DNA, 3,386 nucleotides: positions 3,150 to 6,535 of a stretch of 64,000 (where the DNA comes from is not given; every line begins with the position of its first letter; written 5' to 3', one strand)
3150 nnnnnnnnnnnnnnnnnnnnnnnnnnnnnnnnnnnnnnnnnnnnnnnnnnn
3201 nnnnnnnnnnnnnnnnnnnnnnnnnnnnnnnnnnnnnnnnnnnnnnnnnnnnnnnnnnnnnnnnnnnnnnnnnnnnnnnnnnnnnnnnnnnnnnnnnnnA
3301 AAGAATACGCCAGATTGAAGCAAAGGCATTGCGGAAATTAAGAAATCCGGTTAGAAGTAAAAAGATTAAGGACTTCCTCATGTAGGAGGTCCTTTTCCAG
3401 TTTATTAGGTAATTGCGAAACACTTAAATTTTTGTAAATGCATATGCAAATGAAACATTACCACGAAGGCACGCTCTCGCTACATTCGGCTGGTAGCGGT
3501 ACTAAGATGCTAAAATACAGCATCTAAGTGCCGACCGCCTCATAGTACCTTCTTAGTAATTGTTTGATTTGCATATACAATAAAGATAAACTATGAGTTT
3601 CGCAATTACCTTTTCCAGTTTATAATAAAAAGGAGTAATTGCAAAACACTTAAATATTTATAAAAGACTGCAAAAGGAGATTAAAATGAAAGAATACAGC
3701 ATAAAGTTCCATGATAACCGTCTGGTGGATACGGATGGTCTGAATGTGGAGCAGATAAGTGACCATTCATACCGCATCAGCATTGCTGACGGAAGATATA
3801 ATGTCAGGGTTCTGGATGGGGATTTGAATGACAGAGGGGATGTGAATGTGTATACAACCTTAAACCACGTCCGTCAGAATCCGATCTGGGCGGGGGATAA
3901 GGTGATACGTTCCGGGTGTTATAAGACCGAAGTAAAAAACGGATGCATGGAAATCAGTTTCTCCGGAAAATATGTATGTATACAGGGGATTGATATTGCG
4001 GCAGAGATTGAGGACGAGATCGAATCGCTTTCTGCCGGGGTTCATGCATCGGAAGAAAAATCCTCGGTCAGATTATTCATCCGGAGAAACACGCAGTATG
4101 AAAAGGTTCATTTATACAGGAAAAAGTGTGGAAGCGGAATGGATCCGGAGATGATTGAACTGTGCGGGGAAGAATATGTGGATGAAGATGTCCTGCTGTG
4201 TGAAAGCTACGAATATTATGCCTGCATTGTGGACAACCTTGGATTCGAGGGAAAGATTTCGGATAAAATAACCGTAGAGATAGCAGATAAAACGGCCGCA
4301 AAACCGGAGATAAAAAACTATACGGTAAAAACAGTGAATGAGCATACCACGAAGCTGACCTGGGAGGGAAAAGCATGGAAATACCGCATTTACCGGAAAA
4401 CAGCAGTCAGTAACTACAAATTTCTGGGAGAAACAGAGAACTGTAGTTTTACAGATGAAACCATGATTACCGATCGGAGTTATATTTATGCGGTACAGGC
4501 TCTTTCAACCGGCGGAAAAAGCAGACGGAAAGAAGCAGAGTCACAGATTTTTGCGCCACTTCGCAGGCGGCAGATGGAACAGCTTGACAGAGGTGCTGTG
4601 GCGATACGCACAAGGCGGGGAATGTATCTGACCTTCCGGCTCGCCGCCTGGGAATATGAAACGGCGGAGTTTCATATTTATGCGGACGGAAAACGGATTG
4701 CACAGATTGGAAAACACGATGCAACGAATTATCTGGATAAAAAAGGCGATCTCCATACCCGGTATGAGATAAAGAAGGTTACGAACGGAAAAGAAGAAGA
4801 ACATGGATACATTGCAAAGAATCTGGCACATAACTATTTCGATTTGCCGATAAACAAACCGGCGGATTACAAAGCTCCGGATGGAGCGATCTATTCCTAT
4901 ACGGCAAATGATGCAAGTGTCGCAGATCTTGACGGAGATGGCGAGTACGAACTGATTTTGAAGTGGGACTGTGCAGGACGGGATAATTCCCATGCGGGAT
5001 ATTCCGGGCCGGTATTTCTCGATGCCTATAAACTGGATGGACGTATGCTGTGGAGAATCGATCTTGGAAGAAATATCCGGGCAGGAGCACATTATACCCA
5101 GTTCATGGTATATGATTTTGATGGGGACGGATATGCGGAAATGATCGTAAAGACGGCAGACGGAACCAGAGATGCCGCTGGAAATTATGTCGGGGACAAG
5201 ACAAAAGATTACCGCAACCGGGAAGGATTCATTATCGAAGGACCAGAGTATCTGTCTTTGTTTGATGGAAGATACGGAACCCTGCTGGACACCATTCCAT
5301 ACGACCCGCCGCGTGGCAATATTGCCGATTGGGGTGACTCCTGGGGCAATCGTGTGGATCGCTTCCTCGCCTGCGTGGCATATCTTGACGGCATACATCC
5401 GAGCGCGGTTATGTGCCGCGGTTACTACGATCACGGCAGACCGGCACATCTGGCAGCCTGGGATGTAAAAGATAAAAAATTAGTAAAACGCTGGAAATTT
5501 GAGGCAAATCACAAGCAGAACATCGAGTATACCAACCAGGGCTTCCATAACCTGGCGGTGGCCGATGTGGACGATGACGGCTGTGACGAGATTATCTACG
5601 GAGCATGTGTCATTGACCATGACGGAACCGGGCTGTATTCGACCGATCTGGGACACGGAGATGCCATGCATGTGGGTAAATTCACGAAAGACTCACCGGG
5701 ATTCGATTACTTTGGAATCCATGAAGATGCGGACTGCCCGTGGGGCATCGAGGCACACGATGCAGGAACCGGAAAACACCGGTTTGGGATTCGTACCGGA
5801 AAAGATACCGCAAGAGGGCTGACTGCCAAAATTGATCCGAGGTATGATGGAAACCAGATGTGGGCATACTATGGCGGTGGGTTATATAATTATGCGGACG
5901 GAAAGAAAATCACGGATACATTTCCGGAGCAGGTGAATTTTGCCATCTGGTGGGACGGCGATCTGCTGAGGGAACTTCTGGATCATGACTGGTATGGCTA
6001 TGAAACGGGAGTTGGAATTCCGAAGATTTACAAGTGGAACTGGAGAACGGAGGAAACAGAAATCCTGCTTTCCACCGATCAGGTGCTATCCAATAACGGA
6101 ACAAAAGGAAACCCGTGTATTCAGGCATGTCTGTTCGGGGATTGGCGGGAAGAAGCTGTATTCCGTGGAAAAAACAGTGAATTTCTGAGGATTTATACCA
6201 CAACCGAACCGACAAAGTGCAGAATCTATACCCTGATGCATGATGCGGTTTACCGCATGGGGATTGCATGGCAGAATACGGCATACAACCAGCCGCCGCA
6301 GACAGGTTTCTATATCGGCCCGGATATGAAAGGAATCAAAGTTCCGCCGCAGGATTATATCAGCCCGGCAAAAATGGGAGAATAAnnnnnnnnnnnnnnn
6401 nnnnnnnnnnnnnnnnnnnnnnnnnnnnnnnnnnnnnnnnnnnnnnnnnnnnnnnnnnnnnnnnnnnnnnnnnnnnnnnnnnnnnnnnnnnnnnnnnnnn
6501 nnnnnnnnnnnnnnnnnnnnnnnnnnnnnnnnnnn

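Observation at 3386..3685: About 200-bp structured element with nested direct and inverted repeats between sigA and the PL11 gene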

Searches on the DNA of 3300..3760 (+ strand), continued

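Call 83: search_with_rna_model(model_id=R2, sources=[window, L007, L014, L021, L036, L039, L046, L057, L065, L066, L067, L053, L059, L049, L087, L088, L089, L090, L091, L092, L093, L094, L095, L096, L097, L098, L099, L100, L101, L102, L103, L104, L105, L106, L107, L108, L109, L110, L111, L112, L113, L114, L115, L116, L117, L118, L119, L120, L121, L122, L123, L124, L125, L126, L127, L128, L129, L130, L131, L132, L133, L134, L135, L136, L137, L138, L139, L140, L141, L142, L143, L144, L145, L146, L147, L148, L149, L150, L151, L152, L153, L154, L155, L156, L157, L158, L159, L160, L161, L162, L163, L164, L165, L166, L167, L168, L169, L170], max_evalue=0.01, make_alignment=true)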
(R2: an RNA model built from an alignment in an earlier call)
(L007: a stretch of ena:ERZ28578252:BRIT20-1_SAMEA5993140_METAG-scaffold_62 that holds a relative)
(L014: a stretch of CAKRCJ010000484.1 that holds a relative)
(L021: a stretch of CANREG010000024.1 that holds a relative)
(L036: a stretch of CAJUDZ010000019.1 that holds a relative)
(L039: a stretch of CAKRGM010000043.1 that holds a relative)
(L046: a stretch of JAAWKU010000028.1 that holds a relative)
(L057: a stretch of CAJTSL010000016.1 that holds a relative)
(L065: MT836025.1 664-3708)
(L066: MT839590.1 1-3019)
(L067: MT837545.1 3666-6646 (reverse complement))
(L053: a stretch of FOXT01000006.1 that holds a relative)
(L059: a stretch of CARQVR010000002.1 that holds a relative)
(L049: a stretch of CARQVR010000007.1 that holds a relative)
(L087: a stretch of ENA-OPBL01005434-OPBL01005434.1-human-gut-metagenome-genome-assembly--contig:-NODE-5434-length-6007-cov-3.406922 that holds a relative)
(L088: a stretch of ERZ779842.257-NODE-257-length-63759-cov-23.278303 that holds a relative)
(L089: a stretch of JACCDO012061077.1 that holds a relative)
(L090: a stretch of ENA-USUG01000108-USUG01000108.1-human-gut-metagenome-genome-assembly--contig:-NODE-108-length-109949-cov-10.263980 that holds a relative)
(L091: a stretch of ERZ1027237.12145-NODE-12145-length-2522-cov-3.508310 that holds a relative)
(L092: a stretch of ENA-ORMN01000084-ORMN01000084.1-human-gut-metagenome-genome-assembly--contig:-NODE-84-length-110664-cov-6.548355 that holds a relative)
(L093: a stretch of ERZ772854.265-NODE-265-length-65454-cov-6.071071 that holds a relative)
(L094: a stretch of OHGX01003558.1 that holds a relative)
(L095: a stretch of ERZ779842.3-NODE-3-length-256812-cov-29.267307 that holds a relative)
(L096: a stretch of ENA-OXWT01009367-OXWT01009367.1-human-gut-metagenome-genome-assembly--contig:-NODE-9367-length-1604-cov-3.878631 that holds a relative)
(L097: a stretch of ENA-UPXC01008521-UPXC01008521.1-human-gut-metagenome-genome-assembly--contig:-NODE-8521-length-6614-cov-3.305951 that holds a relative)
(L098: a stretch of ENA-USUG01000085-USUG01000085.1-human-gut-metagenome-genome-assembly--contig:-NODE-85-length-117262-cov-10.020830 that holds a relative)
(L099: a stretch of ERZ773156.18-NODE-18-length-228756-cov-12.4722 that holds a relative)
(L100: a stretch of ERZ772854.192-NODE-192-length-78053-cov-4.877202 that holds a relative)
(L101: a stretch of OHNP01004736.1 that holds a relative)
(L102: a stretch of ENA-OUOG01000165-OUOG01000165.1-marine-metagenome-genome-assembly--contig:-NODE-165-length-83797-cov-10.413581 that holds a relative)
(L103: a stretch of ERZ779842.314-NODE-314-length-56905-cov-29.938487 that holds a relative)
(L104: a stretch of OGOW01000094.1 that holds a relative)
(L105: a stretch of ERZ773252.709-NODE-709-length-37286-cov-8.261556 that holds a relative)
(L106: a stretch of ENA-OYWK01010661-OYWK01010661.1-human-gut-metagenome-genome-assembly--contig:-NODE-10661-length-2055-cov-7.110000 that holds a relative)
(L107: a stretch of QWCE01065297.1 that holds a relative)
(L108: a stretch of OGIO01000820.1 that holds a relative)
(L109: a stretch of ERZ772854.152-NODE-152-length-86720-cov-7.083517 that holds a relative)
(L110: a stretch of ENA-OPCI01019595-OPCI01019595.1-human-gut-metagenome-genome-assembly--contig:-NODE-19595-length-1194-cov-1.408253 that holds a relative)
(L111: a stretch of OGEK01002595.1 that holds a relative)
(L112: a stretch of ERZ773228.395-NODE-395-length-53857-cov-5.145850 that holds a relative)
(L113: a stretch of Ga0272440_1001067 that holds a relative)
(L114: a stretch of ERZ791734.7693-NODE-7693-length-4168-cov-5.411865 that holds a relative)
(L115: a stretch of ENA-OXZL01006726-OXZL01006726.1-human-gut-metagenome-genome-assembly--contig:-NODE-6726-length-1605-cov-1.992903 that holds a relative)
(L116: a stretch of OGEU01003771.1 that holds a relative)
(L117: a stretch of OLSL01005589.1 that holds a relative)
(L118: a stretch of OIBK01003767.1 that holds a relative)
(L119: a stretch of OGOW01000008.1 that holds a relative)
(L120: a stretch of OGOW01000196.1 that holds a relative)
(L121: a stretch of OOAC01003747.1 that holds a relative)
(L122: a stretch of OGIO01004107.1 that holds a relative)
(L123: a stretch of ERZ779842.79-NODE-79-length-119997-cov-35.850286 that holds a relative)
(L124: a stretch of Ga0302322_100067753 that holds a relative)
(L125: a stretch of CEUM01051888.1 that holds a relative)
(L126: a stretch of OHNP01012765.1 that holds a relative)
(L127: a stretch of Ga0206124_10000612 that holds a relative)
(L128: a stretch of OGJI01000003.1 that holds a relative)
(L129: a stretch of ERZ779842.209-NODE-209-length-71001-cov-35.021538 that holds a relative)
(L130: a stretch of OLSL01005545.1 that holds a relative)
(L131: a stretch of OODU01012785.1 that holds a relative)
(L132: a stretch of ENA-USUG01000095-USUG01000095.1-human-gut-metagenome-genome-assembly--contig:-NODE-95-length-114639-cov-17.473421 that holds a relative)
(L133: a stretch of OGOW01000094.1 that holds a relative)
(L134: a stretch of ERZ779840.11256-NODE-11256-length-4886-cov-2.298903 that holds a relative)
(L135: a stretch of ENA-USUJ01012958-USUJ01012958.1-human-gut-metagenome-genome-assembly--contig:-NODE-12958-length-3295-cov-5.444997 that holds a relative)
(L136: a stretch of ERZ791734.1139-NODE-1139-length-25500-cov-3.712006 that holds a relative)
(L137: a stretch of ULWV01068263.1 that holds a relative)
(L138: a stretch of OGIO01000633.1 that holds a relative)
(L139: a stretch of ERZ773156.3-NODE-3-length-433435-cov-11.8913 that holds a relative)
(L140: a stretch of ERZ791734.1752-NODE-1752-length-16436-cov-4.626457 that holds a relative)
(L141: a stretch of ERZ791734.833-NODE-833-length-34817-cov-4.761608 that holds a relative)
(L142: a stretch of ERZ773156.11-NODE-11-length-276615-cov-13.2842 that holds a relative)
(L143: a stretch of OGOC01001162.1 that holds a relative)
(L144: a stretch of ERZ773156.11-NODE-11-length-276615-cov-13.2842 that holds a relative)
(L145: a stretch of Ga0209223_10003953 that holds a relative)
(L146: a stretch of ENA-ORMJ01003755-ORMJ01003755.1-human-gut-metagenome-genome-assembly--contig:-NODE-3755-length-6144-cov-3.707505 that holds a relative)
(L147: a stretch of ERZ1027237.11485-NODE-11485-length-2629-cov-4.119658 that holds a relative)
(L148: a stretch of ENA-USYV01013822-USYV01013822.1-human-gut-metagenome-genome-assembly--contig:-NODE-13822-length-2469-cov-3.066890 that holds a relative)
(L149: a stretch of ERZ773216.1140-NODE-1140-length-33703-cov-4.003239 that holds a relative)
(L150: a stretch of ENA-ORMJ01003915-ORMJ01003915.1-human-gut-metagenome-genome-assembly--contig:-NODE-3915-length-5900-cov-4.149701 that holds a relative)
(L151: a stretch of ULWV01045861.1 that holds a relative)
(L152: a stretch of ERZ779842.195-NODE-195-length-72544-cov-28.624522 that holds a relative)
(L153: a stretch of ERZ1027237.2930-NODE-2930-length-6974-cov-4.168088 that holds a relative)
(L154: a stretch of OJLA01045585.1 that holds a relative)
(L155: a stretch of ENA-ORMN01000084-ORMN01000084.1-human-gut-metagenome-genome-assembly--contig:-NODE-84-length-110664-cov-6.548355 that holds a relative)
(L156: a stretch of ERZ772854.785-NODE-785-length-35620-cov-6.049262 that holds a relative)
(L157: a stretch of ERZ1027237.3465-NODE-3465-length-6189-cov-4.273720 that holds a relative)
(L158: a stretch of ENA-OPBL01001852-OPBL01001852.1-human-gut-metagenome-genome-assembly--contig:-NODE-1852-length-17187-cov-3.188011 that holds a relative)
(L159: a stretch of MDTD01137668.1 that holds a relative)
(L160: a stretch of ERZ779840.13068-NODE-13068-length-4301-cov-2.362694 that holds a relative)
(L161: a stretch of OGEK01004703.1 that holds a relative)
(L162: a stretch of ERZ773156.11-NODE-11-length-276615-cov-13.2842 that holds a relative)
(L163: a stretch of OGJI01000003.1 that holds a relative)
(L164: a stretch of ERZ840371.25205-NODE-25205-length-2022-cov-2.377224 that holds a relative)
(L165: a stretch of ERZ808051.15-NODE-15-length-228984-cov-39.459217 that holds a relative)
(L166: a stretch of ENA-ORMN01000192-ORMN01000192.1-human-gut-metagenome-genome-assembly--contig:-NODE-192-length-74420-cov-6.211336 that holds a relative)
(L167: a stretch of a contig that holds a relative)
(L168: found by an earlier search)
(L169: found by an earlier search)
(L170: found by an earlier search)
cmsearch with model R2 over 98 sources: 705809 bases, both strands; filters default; matches with E-value up to 0.01: 58.
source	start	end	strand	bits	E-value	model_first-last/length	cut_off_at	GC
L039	5589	5686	+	103.2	3.8e-26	1-98/98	no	0.57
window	3461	3557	+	98.8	7.1e-25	1-98/98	no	0.51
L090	1065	1161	+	98.1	1.1e-24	1-98/98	no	0.49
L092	929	1025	-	98.1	1.1e-24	1-98/98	no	0.49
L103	9437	9533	+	98.1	1.1e-24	1-98/98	no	0.49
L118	110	206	+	98.1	1.1e-24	1-98/98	no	0.49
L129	2351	2447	+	98.1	1.1e-24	1-98/98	no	0.49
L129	3610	3706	+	98.1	1.1e-24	1-98/98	no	0.49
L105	7360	7456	-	97.9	1.3e-24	1-98/98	no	0.49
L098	4773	4869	-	97.1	2.2e-24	1-98/98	no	0.51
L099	7796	7892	-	97.1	2.2e-24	1-98/98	no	0.51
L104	3294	3390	+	97.1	2.2e-24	1-98/98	no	0.51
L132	2827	2923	-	97.1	2.2e-24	1-98/98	no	0.51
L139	2466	2562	-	97.1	2.2e-24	1-98/98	no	0.51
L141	1654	1750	+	97.1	2.2e-24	1-98/98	no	0.51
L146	1178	1274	-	97.1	2.2e-24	1-98/98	no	0.51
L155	10220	10316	-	97.1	2.2e-24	1-98/98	no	0.51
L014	1512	1608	-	96.3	3.8e-24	1-98/98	no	0.51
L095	7731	7827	+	96.3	3.8e-24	1-98/98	no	0.51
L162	1302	1398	-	96.3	3.8e-24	1-98/98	no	0.51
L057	24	122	+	93.6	2.3e-23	1-98/98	no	0.59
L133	4441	4537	+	92.8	3.9e-23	1-98/98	no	0.47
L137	4035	4131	-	92.8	3.9e-23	1-98/98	no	0.47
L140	8061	8157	+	92.8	3.9e-23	1-98/98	no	0.47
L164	1323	1419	+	92.8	3.9e-23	1-98/98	no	0.47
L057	4224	4322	+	92.2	5.6e-23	1-98/98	no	0.56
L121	5682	5778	-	91.7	7.7e-23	1-98/98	no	0.48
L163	45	141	-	91.7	7.7e-23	1-98/98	no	0.48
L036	2672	2770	+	86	3.5e-21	1-98/98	no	0.62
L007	4229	4374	+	84.9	7e-21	1-98/98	no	0.53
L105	9577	9722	-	83.9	1.4e-20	1-98/98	no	0.53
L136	3992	4137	+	82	4.7e-20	1-98/98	no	0.54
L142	7011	7156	+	79.2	3e-19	1-98/98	no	0.52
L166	6319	6416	-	73.9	1e-17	1-98/98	no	0.53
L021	7050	7146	-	72.8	2.1e-17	1-98/98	no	0.46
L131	3556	3633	+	71.3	5.9e-17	1-79/98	3'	0.53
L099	12791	12870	-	68.5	3.6e-16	18-98/98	5'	0.45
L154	1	69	+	63.1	1.3e-14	29-98/98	5'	0.46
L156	4998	5095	-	60.6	6.7e-14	1-98/98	no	0.5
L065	1499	1635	+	54.7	3.3e-12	1-98/98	no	0.5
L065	1879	2015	-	54.5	4e-12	1-98/98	no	0.48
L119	12408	12459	-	44.7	2.5e-09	47-98/98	5'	0.44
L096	1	48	+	37.8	2.5e-07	51-98/98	5'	0.44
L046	939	1022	+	36.8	4.9e-07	1-98/98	no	0.55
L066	1470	1573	+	36.5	5.7e-07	1-98/98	no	0.51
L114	40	208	+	35.2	1.3e-06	1-98/98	no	0.5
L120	384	552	+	35.2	1.3e-06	1-98/98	no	0.5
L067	1414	1510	+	35.1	1.5e-06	1-98/98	no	0.48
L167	547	715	-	34.2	2.7e-06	1-98/98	no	0.5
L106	1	47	+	34.2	2.8e-06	52-98/98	5'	0.45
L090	3499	3622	+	34.1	2.8e-06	1-98/98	no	0.54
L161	35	158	-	32.2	1e-05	1-98/98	no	0.49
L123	7368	7491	-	30.2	3.7e-05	1-98/98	no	0.52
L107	1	43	+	29.6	5.8e-05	56-98/98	5'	0.49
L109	3185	3225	-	29.1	7.9e-05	58-98/98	5'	0.49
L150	5849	5900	+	28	0.00016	1-51/98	3'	0.54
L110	1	34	+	23.8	0.0027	65-98/98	5'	0.5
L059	3714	3810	+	23.5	0.0033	1-98/98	no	0.55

Alignment A4: 58 matches aligned to the model, 196 columns, each read 5' to 3' on its own strand. Consensus structure (alignment columns), stored with it:
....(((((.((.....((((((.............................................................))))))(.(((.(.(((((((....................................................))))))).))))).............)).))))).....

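Call 88: search_rna_families(sources=[L039, L057, L036, L021, L065, L066, L067], threshold=evalue, max_evalue=5)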
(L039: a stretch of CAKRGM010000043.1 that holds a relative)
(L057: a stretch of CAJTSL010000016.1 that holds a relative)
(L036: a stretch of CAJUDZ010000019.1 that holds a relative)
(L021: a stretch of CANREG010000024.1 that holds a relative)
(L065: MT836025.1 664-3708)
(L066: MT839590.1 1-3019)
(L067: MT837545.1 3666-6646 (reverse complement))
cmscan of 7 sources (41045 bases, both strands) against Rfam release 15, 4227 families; matches with E-value up to 5: 3.
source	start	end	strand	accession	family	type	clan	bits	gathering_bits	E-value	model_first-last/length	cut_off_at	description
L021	3705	3826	+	RF00099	SNORD22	Gene; snRNA; snoRNA; CD-box;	-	21.3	50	3.9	1-126/126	no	Small nucleolar RNA SNORD22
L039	3777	3810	+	RF03156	L31-Firmicutes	Cis-reg; leader;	CL00118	21.2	33.3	3.4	1-32/32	no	L31-Firmicutes ribosomal protein leader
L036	2938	3004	-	RF01128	sR43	Gene; snRNA; snoRNA; CD-box;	-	19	45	1.6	1-56/56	no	Small nucleolar RNA sR42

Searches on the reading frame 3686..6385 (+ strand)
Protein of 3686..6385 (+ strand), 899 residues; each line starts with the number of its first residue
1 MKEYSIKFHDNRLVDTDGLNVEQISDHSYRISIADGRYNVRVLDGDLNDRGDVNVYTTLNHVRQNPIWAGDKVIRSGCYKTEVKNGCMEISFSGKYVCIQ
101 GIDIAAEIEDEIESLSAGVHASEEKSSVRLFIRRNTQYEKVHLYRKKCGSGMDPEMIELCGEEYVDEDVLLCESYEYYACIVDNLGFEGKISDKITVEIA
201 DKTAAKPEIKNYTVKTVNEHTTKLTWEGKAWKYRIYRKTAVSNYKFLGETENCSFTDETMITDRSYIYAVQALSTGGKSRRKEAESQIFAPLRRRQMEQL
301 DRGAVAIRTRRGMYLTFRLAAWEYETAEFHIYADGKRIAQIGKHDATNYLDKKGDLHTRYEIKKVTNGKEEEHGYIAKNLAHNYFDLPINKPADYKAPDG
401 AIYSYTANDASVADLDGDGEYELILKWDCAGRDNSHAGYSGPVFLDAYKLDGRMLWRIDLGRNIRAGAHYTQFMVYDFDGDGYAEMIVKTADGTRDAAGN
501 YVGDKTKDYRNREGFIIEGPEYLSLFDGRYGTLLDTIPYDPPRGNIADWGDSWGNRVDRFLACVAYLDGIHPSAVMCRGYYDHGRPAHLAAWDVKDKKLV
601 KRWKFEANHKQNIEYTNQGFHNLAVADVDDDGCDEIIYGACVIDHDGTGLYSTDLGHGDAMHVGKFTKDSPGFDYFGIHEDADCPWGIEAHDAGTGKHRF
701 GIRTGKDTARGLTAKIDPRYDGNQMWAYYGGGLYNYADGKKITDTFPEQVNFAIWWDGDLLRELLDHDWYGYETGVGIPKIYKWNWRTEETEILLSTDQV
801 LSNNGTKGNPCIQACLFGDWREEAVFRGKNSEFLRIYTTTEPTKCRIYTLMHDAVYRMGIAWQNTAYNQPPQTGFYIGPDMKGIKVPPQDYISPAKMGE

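Call 16: find_encoding_contigs(protein=window:3686-6385:+, flank=3000, max_places=10)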
Protein window:3686-6385:+ (899 aa): 3 contigs read that carry it; 3 places shown.
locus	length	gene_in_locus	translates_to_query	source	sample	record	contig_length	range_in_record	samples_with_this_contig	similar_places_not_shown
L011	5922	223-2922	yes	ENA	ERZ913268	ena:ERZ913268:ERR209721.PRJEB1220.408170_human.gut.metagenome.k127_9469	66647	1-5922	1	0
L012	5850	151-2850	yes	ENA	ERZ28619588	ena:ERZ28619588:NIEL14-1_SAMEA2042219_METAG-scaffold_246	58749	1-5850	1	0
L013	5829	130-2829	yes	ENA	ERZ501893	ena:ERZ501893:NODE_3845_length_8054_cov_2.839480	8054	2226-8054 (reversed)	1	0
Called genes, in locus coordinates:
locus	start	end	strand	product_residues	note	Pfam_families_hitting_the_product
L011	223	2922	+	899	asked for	PF18370:RGI_lyase, PF13517:FG-GAP_3 (faint), PF21348:RGL11_C, PF01839:FG-GAP (faint)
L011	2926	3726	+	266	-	PF01790:LGT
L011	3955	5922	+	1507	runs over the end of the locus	PF00310:GATase_2, PF04898:Glu_syn_central, PF01645:Glu_synthase, PF01493:GXGXG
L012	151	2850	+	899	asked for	PF18370:RGI_lyase, PF13517:FG-GAP_3 (faint), PF21348:RGL11_C, PF01839:FG-GAP (faint)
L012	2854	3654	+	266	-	PF01790:LGT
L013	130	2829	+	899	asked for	PF18370:RGI_lyase, PF13517:FG-GAP_3 (faint), PF21348:RGL11_C, PF01839:FG-GAP (faint)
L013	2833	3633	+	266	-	PF01790:LGT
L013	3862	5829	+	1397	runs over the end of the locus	?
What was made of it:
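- Contigs break inside the element (call 16).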
